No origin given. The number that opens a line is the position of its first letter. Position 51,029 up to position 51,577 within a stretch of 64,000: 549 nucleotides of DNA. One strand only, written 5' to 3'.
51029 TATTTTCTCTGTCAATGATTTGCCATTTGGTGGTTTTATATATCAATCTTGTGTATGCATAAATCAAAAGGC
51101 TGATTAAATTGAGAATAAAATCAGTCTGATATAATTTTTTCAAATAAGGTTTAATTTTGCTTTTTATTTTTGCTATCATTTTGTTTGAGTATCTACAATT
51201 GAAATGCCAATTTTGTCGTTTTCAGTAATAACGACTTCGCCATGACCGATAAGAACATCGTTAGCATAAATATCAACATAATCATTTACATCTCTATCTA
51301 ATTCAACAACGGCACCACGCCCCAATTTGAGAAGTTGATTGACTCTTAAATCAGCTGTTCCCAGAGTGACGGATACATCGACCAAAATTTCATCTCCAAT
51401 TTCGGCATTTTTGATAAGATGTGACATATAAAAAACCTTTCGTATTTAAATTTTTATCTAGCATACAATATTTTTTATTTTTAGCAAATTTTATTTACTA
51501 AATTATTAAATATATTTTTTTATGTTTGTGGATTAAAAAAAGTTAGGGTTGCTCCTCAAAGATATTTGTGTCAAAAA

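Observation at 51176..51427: Stand-alone 83-aa FliN/SpoA-domain gene heading an LPS-biosynthesis operon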

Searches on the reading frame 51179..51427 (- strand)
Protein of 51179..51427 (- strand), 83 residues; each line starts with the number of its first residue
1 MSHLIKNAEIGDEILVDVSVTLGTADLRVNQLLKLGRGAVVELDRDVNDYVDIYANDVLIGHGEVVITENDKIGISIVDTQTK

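Call 4: search_protein_families(library=ncbifam, proteins=[window:51179-51427:-], max_evalue=0.1)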
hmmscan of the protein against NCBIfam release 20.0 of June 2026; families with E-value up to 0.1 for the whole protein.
window:51179-51427:- (83 aa): 14 families
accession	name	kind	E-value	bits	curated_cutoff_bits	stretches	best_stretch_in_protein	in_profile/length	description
TIGR02480.1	fliN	equivalog_domain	6.3e-21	74.1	84.05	1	13-82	7-75/77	flagellar motor switch protein FliN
NF005995.1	PRK08119.1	equivalog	3.1e-12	46.7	218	1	13-79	303-368/376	flagellar motor switch phosphatase FliY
NF006273.1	PRK08433.1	equivalog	6.7e-11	42.4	114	1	14-71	21-78/100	flagellar motor switch protein FliN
TIGR02551.1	SpaO_YscQ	equivalog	1.5e-10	41.5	100.8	1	12-66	233-287/300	type III secretion system cytoplasmic ring protein SctQ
NF005275.1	PRK06782.1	equivalog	4.4e-10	38.9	681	1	7-78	443-513/516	flagellar motor switch protein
NF005276.0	PRK06788.1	equivalog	3.8e-07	30.2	98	1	12-79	32-98/119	flagellar motor switch protein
NF006272.1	PRK08432.1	equivalog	1.3e-06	28.2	219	1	5-83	189-266/274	flagellar motor switch protein FliY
NF006018.0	PRK08158.1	equivalog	4.8e-06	25.8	223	1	13-78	229-293/303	YscQ/HrcQ family type III secretion apparatus protein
TIGR01397.1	fliM_switch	equivalog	3.9e-05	23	219.6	1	14-61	253-300/320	flagellar motor switch protein FliM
NF005277.0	PRK06789.1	equivalog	4.3e-05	23.4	81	1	10-79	3-71/74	flagellar motor switch protein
NF005956.0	PRK08035.1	equivalog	0.00052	19.3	230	1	16-70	253-307/323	YscQ/HrcQ family type III secretion apparatus protein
TIGR03570.1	NeuD_NnaD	subfamily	0.0034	17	160.8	1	5-75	97-164/202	NeuD/PglB/VioB family sugar acetyltransferase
NF004605.0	PRK05933.1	equivalog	0.0067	15.5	536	1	25-78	317-370/372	type III secretion system protein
TIGR03532.1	DapD_Ac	equivalog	0.01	15.5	231.75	1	7-74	116-182/231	2,3,4,5-tetrahydropyridine-2,6-dicarboxylate N-acetyltransferase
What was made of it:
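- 51176..51427 (-): 83-aa stand-alone SpoA-domain gene, an orphan FliN paralogue and the first cistron of the operon. TIGR02480 at 74.1 bits, below the 84.05 cut-off (call 4).
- On FliN (flagellar motor switch protein): The window protein scores 74.1 bits (call 4) and a gut relative scores 78.5.
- On SctQ-C (injectisome SpoA-only product): TIGR02551 scores 41.5 bits against a cut-off of 100.8 (call 4).
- The SpoA domain is the functional core of FliN, and the score against TIGR02480 is still high (74 bits, E=6e-21; call 4).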

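Call 5: search_protein_families(library=pfam, proteins=[window:51179-51427:-], max_evalue=0.1)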
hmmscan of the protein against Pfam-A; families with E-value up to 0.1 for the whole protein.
window:51179-51427:- (83 aa): 1 family
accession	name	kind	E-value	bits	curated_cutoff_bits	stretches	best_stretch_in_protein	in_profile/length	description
PF01052.25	FliMN_C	-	3.3e-17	62.6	23.8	1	13-79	5-70/73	Type III flagellar switch regulator (C-ring) FliN C-term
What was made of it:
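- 51176..51427 (-): PF01052 at 62.6 bits (call 5).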

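Call 7: find_homologous_proteins(query=window:51179-51427:-)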
Query window:51179-51427:- (83 aa): 7976 proteins with E <= 0.001 among 8000 candidates; the best 120 are listed.
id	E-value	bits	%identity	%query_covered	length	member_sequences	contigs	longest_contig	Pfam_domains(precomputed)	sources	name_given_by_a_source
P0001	1.5e-43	164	100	100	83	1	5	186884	PF01052.26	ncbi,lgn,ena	-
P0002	1.8e-42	160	99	100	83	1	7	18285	PF01052.26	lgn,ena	-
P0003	4.3e-41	156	94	100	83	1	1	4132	PF01052.26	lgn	-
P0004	1.0e-40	155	94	100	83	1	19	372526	PF01052.26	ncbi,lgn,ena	-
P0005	1.9e-40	154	93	100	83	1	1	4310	PF01052.26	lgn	-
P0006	2.6e-40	153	92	100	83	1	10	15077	PF01052.26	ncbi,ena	-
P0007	4.5e-40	153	93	100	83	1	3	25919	PF01052.26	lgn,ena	-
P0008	6.1e-40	152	92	100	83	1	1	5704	PF01052.26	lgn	-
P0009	7.3e-40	152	93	100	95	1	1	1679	PF01052.26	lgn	-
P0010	2.5e-39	150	93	100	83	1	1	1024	PF01052.26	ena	-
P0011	3.1e-39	150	90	100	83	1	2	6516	PF01052.26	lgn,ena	-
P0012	4.2e-39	150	92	100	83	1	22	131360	PF01052.26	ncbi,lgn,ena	-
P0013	4.8e-39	149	90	100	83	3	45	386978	PF01052.26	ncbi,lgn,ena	-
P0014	5.4e-39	149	90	100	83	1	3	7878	PF01052.26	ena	-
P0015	7.5e-39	149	88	100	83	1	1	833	PF01052.26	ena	-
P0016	7.8e-38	145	90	100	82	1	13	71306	PF01052.26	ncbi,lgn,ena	-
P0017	8.6e-38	145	88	100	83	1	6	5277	PF01052.26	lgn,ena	-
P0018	1.1e-37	145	89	100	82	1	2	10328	PF01052.26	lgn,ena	-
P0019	6.5e-37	143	87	100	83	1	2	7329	PF01052.26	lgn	-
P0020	1.5e-36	141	89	100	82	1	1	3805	PF01052.26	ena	-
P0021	3.7e-36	140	84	100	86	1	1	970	PF01052.26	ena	-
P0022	6.8e-36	139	87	100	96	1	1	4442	PF01052.26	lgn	-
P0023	1.5e-35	138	84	100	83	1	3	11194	PF01052.26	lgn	-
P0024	1.8e-35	138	84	100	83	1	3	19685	PF01052.26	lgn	-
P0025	2.2e-35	138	84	100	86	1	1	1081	PF01052.26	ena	-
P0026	3.4e-35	137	82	100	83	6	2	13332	PF01052.26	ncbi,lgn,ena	-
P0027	1.3e-34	135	82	100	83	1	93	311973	PF01052.26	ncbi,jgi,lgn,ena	-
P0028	1.7e-34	135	82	100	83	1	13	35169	PF01052.26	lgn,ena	-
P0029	1.8e-34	135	81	100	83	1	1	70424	PF01052.26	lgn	-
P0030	1.8e-34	135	81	100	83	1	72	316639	PF01052.26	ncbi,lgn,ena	-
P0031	2.4e-34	134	82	100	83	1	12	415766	PF01052.26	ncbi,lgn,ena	-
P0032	2.6e-34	134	82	100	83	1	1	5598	PF01052.26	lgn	-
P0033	3.1e-34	134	81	100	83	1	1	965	PF01052.26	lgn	-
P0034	3.1e-34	134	80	100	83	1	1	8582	PF01052.26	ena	-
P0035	1.1e-33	132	87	93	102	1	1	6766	PF01052.26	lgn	-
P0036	5.0e-33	130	86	93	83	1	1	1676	PF01052.26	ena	-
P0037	5.7e-33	130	81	100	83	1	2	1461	PF01052.26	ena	-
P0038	7.0e-33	130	84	93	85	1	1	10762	PF01052.26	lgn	-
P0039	1.1e-32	129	78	100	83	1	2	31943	PF01052.26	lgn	-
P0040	1.3e-32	129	77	100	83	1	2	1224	PF01052.26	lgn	-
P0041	1.5e-32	129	80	100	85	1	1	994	PF01052.26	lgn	-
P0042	2.2e-32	128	78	100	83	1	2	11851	PF01052.26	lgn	-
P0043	2.5e-32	128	84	93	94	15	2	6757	PF01052.26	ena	-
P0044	4.3e-32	127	83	93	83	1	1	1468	PF01052.26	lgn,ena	-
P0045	5.3e-32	127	88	87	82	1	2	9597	PF01052.26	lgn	-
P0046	5.7e-32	127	80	100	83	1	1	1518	PF01052.26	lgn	-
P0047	6.1e-32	127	88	87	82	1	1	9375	PF01052.26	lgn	-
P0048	6.4e-32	127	82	93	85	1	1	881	PF01052.26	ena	-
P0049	1.1e-31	126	78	100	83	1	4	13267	PF01052.26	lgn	-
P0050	1.1e-31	126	80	95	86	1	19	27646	PF01052.26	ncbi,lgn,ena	-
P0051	1.1e-31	126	77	100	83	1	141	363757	PF01052.26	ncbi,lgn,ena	-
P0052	1.2e-31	126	77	100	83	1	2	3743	PF01052.26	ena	-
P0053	1.2e-31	126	76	100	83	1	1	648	PF01052.26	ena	-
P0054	1.3e-31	126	76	100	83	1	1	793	PF01052.26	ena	-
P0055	1.6e-31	125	78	100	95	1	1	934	PF01052.26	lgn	-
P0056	1.8e-31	125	80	95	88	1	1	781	PF01052.26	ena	-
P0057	2.0e-31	125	85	86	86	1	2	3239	PF01052.26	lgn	-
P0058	2.1e-31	125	82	95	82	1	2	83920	PF01052.26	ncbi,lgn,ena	-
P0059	2.1e-31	125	76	100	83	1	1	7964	PF01052.26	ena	-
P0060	2.2e-31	125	83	94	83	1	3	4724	PF01052.26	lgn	-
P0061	2.4e-31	125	80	96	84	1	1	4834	PF01052.26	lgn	-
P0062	2.4e-31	125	84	89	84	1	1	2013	PF01052.26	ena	-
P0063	2.6e-31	125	88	87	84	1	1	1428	PF01052.26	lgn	-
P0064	2.6e-31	125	75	100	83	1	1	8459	PF01052.26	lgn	-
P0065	2.9e-31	125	76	100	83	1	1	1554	PF01052.26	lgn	-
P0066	3.0e-31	125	85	87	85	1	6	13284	PF01052.26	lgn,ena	-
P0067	3.0e-31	125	85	87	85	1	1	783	PF01052.26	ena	-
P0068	3.0e-31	125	85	87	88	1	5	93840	PF01052.26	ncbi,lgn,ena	-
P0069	3.0e-31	125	85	87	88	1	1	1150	PF01052.26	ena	-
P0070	3.1e-31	125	77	100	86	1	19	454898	PF01052.26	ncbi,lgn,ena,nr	ncbi:MAG: FliM/FliN family flagellar motor switch protein [Alphaproteobacteria bacterium]|nr:FliM/Fl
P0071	3.2e-31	124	82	93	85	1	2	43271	PF01052.26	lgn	-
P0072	3.3e-31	124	79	94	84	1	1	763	PF01052.26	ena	-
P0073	3.4e-31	124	76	100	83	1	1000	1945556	PF01052.26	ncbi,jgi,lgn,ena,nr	ncbi:MAG: FliM/FliN family flagellar motor switch protein [Alphaproteobacteria bacterium]|jgi:surfac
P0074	3.5e-31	124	76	100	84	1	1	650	PF01052.26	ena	-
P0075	4.6e-31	124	77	100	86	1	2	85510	PF01052.26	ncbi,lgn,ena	-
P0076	4.7e-31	124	75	100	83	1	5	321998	PF01052.26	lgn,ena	-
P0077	4.7e-31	124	81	95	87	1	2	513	PF01052.26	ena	-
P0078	4.7e-31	124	77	100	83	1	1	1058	PF01052.26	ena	-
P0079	4.8e-31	124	77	100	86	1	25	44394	PF01052.26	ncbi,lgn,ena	ncbi:MAG: FliM/FliN family flagellar motor switch protein [Alphaproteobacteria bacterium]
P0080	4.9e-31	124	76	100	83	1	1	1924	PF01052.26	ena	-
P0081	5.5e-31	124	79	94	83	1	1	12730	PF01052.26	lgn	-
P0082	6.0e-31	124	79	94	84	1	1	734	PF01052.26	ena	-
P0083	6.3e-31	124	75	100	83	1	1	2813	PF01052.26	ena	-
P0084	6.8e-31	123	87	86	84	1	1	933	PF01052.26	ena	-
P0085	7.7e-31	123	75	100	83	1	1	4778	PF01052.26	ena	-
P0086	8.0e-31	123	79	96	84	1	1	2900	PF01052.26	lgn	-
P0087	8.5e-31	123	78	99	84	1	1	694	PF01052.26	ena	-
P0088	9.0e-31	123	76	100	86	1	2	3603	PF01052.26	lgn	-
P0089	9.3e-31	123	76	100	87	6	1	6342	PF01052.26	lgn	-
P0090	1.0e-30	123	79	96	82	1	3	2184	PF01052.26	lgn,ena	-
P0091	1.0e-30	123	73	100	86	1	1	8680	PF01052.26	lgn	-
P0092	1.1e-30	123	80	95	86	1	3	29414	PF01052.26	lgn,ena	-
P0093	1.1e-30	123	76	100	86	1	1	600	PF01052.26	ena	-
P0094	1.1e-30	123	83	87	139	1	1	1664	PF01052.26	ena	-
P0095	1.1e-30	123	85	88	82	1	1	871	PF01052.26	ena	-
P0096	1.2e-30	123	77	94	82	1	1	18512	PF01052.26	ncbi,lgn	-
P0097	1.3e-30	123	75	100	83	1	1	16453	PF01052.26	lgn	-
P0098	1.3e-30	123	77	100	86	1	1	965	PF01052.26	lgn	-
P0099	1.4e-30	122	76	100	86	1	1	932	PF01052.26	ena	-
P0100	1.4e-30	122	76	100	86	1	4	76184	PF01052.26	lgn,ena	-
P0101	1.4e-30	122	76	100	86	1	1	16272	PF01052.26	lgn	-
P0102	1.4e-30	122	78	95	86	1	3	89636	PF01052.26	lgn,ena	-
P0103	1.4e-30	122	75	100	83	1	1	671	PF01052.26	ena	-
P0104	1.5e-30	122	75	100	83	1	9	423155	PF01052.26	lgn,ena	-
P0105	1.5e-30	122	75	100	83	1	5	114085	PF01052.26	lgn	-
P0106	1.5e-30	122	78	95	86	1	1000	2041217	PF01052.26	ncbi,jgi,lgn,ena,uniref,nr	ncbi:MAG: hypothetical protein BHW57_03030 [Azospirillum sp. 47_25]|jgi:flagellar motor switch prote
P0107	1.5e-30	122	78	95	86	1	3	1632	PF01052.26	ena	-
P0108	1.5e-30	122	75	100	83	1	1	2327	PF01052.26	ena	-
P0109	1.5e-30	122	75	100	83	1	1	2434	PF01052.26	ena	-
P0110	1.5e-30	122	78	95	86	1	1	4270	PF01052.26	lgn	-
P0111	1.5e-30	122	78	95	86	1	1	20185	PF01052.26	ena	-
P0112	1.5e-30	122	75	100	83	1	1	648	PF01052.26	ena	-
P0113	1.6e-30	122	78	95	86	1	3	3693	PF01052.26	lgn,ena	-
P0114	1.6e-30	122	82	89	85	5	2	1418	PF01052.26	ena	-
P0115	1.7e-30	122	78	95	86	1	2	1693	PF01052.26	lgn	-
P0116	1.7e-30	122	76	96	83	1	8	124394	PF01052.26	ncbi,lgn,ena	-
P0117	1.7e-30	122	83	87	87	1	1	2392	PF01052.26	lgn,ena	-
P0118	1.7e-30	122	77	99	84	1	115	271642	PF01052.26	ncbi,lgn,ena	-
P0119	1.8e-30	122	78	95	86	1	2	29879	PF01052.26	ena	-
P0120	1.8e-30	122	87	86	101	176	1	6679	PF01052.26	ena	-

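Call 8: search_solved_structures(query=window:51179-51427:-, max_evalue=0.01, show_alignments=2)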
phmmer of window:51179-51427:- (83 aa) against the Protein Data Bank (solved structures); distinct sequences matched with E-value up to 0.01: 10.
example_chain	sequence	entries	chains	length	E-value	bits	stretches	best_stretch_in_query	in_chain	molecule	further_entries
4yxb_A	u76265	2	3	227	1.3e-08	38.3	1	10-80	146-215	Flagellar motor switch protein FliM,Flagellar motor switch protein FliN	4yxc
8umd_D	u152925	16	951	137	1.3e-07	35.1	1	10-81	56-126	Flagellar motor switch protein FliN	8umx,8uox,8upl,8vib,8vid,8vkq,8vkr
1yab_A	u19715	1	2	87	5.4e-07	33.2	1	13-78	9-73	chemotaxis protein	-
1o6a_A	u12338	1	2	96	5.6e-07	33.1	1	13-78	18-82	putative flagellar motor switch protein FliN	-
5xrw_C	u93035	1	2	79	1.1e-06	32.2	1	17-83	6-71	FliY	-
4yxb_D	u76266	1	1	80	1.3e-06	32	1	21-81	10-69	FliM::FliN fragment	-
5xrw_A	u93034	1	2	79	9.1e-06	29.3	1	18-71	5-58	FliN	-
4tt9_A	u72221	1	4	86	0.0024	21.5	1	12-78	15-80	Surface presentation of antigens protein SpaO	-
4yx1_A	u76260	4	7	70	0.0042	20.8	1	24-77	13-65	Surface presentation of antigens protein SpaO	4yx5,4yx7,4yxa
3uep_A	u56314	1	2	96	0.0087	19.8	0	13-77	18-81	YscQ-C, type III secretion protein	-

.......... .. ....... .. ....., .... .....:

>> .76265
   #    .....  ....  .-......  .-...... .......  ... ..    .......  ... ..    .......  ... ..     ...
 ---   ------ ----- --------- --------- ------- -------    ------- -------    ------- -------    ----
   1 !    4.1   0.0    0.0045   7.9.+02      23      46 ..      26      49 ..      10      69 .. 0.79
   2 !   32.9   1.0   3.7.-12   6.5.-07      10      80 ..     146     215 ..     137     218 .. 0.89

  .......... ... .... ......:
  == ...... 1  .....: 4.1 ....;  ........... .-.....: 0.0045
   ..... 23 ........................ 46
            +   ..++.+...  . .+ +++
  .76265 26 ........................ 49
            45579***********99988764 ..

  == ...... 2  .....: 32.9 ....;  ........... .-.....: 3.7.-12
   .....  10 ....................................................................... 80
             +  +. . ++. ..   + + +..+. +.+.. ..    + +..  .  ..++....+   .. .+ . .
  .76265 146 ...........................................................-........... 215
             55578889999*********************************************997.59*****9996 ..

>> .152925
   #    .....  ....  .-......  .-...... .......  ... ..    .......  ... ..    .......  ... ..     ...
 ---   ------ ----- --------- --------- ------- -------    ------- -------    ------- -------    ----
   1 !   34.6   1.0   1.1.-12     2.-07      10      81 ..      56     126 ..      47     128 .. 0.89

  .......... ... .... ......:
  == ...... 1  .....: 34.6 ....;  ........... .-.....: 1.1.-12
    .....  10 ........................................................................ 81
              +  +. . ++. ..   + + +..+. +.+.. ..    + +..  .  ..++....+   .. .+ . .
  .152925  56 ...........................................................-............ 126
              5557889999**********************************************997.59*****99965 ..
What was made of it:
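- Tried and rejected: Rejected: T3SS SctQ-C. There are no sct genes and the similarity is far weaker than to FliN (calls 4, 8).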

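Call 9: find_encoding_contigs(protein=P0001, flank=6000, max_places=5)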
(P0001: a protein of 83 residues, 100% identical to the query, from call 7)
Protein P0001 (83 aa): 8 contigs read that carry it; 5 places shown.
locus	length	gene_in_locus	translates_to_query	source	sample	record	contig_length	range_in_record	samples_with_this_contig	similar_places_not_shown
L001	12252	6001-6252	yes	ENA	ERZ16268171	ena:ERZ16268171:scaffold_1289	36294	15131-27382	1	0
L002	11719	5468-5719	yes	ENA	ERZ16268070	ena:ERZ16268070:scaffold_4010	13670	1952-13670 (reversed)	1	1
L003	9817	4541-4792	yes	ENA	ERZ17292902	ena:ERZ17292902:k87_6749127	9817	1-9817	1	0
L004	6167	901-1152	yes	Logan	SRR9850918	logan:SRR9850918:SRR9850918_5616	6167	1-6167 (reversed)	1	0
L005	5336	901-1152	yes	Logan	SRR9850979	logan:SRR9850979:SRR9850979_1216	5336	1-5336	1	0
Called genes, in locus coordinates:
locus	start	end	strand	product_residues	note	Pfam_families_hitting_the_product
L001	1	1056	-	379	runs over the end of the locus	PF13439:Glyco_transf_4, PF13477:Glyco_trans_4_2 (weak), PF13579:Glyco_trans_4_4, PF00534:Glycos_transf_1, PF13692:Glyco_trans_1_4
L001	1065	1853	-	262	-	PF02397:Bac_transf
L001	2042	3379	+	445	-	-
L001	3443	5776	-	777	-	PF02190:LON_substr_bdg, PF08298:AAA_PrkA (weak), PF00004:AAA, PF07728:AAA_5, PF22667:Lon_lid, PF05362:Lon_C, PF13541:ChlI (faint)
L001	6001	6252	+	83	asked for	PF01052:FliMN_C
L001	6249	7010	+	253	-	PF04028:DUF374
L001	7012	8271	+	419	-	PF04413:Glycos_transf_N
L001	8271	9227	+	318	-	PF02606:LpxK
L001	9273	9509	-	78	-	-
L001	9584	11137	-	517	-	PF04349:MdoG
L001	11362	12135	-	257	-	PF02535:Zip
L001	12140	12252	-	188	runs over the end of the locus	PF00293:NUDIX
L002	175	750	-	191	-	-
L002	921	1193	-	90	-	PF00216:Bac_DNA_binding, PF18291:HU-HIG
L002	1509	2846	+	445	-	-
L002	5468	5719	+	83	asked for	PF01052:FliMN_C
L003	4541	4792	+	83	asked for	PF01052:FliMN_C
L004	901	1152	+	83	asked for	PF01052:FliMN_C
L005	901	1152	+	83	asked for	PF01052:FliMN_C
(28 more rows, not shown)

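Call 10: list_cluster_members(proteins=[P0001, P0004, P0013, P0027, P0051, P0073, P0106])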
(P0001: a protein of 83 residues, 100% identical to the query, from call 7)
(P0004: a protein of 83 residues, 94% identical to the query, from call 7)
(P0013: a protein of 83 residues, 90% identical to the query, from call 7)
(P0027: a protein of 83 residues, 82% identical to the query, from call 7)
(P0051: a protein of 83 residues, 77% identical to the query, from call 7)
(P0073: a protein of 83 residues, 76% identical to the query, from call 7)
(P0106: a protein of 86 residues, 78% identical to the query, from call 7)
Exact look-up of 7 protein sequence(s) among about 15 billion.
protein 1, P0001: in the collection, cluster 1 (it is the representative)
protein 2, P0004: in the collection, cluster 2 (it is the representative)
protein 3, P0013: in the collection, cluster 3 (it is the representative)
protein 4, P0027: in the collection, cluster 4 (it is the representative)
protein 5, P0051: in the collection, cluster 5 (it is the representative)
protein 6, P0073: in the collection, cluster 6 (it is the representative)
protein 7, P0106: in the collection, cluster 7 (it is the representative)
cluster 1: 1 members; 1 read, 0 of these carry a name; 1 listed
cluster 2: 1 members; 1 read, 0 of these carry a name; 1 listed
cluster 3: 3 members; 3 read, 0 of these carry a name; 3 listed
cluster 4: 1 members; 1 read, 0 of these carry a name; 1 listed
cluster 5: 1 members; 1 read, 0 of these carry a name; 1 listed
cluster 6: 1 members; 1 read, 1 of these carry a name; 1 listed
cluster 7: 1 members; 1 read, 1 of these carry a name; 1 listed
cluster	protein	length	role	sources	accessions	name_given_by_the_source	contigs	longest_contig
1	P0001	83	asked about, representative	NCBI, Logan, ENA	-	-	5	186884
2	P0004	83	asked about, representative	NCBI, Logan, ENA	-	-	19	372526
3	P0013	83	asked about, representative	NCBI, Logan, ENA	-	-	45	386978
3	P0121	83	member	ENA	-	-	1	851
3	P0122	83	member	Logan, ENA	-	-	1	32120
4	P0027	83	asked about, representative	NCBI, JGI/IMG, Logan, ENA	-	-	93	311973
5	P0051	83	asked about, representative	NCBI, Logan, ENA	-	-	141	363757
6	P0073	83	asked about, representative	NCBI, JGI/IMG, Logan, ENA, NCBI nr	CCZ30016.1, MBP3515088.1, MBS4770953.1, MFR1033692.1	MAG: FliM/FliN family flagellar motor switch protein [Alphaproteobacteria bacterium] | surface presentation of antigens protein | FliM/FliN family flagellar motor switch protein [Alphaproteobacteria bacterium]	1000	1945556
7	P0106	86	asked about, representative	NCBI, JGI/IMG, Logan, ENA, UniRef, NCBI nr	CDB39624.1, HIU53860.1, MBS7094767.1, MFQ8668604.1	MAG: hypothetical protein BHW57_03030 [Azospirillum sp. 47_25] | flagellar motor switch protein FliN/FliY | Flagellar motor switch protein FliN n=1 Tax=Candidatus Scatocola faecipullorum ...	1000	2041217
